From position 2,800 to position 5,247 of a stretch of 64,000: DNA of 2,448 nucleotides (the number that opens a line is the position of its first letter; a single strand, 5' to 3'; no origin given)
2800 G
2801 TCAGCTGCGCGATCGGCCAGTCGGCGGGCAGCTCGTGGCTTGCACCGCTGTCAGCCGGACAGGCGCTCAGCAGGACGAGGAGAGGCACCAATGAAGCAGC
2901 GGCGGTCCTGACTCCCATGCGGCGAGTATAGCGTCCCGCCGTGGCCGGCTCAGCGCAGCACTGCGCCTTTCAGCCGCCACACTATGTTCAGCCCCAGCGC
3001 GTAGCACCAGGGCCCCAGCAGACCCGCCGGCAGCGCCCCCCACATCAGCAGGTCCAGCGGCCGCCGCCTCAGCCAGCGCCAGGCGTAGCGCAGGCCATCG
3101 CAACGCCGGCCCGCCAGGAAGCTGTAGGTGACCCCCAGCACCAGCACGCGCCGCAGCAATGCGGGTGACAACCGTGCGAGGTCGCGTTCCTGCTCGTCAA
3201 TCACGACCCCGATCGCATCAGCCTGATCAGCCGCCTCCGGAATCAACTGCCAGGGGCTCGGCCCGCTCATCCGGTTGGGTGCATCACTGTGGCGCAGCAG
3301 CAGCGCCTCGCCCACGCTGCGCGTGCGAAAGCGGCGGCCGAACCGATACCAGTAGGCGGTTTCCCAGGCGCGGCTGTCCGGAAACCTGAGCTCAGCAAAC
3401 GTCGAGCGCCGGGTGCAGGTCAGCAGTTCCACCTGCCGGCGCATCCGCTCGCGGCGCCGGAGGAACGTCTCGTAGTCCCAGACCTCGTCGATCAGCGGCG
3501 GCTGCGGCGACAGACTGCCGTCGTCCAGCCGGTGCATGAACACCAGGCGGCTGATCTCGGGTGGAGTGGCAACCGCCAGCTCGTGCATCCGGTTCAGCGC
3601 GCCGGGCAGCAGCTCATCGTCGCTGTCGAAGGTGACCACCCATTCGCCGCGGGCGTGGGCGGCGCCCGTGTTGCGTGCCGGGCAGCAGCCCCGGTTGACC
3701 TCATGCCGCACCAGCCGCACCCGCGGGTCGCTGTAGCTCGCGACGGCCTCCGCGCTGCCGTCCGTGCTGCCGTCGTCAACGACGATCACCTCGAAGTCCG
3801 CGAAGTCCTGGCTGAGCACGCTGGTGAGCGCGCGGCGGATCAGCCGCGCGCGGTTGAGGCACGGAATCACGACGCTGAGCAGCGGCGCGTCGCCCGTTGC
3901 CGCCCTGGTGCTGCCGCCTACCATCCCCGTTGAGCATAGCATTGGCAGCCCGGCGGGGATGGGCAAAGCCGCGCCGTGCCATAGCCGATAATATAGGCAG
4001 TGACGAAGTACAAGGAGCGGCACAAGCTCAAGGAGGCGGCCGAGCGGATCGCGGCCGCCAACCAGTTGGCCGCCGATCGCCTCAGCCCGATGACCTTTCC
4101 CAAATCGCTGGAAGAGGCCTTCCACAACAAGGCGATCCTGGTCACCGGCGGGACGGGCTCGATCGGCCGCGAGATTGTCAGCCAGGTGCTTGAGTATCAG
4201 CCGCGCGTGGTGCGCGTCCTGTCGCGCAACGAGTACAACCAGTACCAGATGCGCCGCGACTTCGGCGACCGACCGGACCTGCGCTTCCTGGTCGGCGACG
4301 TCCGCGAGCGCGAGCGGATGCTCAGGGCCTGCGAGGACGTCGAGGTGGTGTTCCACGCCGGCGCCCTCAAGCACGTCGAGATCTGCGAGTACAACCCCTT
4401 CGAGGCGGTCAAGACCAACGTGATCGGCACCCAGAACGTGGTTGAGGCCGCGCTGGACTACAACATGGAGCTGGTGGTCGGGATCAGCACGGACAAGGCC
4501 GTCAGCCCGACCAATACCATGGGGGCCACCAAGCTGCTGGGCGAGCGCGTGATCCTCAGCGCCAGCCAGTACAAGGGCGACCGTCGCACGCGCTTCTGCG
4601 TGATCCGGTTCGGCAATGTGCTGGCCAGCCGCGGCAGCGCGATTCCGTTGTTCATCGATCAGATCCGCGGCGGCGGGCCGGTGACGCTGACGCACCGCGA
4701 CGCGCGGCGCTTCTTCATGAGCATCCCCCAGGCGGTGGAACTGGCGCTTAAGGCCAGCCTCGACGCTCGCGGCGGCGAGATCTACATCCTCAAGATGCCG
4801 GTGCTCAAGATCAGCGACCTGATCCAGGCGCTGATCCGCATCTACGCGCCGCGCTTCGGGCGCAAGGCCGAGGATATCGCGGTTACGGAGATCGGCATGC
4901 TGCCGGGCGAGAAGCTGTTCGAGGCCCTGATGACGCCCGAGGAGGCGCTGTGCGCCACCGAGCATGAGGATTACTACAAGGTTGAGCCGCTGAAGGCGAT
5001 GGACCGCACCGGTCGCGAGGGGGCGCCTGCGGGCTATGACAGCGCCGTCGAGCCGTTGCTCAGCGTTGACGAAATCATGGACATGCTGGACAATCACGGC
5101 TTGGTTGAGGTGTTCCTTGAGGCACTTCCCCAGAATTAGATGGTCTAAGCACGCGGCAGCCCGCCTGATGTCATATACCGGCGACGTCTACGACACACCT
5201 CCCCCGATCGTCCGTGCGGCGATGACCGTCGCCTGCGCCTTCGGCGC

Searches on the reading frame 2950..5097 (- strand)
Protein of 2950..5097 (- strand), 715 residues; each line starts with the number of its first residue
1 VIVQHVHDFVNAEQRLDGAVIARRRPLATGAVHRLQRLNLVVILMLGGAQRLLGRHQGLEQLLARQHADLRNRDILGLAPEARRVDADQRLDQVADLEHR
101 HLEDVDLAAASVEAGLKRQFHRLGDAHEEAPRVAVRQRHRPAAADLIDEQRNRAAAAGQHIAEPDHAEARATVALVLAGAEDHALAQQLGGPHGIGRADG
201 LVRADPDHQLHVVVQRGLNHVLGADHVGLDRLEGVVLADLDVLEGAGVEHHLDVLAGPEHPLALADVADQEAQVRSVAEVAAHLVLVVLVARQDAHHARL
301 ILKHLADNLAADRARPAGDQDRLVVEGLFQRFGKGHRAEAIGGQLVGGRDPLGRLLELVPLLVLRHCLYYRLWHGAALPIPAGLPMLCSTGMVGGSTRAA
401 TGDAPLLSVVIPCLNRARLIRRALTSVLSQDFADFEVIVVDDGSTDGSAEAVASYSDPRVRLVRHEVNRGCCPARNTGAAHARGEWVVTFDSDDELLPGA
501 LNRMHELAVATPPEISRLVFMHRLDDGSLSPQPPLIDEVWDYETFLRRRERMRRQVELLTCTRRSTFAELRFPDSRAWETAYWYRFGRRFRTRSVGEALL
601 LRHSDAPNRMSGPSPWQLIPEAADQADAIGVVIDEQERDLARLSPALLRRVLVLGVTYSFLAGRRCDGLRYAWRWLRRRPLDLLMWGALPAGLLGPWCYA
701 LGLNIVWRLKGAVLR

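Call 5: search_protein_families(library=pfam, proteins=[window:2950-5097:-], max_evalue=0.1)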
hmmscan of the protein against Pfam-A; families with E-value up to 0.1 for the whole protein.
window:2950-5097:- (715 aa): 4 families
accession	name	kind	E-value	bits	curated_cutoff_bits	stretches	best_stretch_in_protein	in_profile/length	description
PF00535.33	Glycos_transf_2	-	2.9e-35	122.1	23.3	1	408-547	1-139/168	Glycosyl transferase family 2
PF13641.12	Glyco_tranf_2_3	-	5.6e-10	40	27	1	407-510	3-112/230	Glycosyltransferase like family 2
PF10111.15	Glyco_tranf_2_2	-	9.4e-07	29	27.3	1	408-508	1-106/276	Glycosyltransferase like family 2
PF13704.12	Glyco_tranf_2_4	-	8.5e-05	23.4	27.5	1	417-494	4-82/98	Glycosyl transferase family 2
